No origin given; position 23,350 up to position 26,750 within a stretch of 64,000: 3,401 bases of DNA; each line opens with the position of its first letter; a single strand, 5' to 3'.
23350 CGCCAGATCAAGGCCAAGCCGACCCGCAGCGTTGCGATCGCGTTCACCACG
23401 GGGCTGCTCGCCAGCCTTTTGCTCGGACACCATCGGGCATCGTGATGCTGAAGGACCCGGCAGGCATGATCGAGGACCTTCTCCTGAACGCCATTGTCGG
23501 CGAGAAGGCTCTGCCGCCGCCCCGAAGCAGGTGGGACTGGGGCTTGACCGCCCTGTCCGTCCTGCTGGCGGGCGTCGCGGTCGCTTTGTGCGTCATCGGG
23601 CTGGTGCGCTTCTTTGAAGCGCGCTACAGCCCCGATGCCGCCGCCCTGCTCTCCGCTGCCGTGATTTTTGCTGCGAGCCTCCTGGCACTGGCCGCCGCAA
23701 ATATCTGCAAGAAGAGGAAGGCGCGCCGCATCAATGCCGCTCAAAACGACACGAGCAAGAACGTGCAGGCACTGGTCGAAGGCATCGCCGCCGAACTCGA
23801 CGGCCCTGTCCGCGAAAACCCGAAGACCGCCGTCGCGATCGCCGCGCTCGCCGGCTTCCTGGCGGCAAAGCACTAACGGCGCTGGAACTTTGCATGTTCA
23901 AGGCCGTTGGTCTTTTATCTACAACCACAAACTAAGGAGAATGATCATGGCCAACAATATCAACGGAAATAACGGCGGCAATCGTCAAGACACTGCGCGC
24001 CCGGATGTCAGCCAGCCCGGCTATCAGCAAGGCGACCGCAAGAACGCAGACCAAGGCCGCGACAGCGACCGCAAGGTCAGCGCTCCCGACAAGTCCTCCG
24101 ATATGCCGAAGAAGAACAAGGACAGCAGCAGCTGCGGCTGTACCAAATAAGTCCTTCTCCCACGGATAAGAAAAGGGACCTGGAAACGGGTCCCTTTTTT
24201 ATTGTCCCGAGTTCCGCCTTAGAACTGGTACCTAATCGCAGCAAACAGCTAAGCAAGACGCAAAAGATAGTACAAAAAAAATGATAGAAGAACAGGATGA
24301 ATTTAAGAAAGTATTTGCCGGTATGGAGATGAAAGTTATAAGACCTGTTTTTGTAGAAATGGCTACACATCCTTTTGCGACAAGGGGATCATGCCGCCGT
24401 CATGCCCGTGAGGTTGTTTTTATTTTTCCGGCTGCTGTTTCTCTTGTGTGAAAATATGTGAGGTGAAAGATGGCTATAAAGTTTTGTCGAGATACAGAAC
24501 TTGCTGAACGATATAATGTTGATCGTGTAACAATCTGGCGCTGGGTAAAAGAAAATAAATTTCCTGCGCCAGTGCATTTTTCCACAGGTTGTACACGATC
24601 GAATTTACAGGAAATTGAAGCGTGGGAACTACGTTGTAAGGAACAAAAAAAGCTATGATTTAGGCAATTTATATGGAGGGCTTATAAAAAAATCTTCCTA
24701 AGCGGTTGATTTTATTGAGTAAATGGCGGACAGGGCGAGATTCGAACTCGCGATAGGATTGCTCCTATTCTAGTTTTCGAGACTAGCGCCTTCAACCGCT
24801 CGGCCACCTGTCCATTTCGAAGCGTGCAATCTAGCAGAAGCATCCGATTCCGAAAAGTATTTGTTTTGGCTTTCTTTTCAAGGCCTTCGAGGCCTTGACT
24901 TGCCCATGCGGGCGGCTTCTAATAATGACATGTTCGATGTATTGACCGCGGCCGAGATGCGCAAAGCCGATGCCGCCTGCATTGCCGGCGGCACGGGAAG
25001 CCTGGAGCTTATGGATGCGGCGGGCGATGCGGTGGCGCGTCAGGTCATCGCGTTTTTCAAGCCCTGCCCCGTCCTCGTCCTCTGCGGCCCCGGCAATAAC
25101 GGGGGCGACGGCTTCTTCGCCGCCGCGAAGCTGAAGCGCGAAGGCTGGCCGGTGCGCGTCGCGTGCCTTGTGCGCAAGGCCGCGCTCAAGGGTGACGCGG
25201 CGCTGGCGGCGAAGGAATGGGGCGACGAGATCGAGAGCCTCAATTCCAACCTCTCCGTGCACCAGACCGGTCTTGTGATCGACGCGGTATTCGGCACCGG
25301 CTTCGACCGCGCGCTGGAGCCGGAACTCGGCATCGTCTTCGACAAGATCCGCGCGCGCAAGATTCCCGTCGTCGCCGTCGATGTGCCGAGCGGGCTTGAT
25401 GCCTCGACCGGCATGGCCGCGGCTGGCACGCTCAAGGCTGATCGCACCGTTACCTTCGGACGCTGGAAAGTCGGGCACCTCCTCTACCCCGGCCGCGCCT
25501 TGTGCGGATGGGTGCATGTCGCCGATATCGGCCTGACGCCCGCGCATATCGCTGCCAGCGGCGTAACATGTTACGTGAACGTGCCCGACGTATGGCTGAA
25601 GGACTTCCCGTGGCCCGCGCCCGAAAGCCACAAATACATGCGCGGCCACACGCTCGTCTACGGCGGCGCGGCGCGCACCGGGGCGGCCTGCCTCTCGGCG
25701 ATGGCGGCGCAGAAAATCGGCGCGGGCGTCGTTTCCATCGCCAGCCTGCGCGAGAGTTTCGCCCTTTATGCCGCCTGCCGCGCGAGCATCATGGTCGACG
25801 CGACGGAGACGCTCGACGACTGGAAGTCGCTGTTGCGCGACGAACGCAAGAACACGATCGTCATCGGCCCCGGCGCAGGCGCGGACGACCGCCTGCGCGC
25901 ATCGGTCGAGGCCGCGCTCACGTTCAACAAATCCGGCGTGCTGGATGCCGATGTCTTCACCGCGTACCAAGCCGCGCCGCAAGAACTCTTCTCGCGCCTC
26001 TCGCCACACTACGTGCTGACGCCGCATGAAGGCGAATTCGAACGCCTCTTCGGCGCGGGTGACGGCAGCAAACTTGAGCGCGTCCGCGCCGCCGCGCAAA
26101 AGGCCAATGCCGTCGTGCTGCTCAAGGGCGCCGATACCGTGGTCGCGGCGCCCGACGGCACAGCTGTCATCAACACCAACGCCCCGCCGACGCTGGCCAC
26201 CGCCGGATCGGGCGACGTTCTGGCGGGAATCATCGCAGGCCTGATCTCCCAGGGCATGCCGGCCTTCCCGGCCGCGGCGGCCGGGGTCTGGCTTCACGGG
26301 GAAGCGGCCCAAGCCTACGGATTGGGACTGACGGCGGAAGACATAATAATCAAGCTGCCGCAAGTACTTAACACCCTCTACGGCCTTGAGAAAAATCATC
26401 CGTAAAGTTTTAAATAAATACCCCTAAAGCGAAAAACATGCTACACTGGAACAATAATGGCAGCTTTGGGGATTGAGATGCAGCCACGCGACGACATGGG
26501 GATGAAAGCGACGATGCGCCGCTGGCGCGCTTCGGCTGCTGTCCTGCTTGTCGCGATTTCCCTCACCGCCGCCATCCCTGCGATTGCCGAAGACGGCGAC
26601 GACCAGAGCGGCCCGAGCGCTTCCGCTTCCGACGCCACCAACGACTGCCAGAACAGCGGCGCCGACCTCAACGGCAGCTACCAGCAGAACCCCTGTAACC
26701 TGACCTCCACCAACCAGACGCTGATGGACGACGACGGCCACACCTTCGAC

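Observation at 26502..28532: Large secreted orphan protein with an embedded papain-like Cys...His segment, convergent with nlpD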

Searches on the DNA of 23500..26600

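Call 95: search_rna_families(source=window, start=23500, end=26600, threshold=evalue, max_evalue=0.1)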
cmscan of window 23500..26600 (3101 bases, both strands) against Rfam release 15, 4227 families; matches with E-value up to 0.1: 3.
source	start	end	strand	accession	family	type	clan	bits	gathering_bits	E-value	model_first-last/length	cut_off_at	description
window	24727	24813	-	RF00005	tRNA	Gene; tRNA;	CL00001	61.4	29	3.5e-12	1-71/71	no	tRNA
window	24727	24773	+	RF04351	Plastid-psbl-rps4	Cis-reg;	-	29.7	68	0.0017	1-53/53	no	Plastid-psbl-rps4 3UTR RNA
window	26137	26226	-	RF00454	p27_CRE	Cis-reg;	-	25.2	42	0.035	1-59/59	no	p27 cis-regulatory element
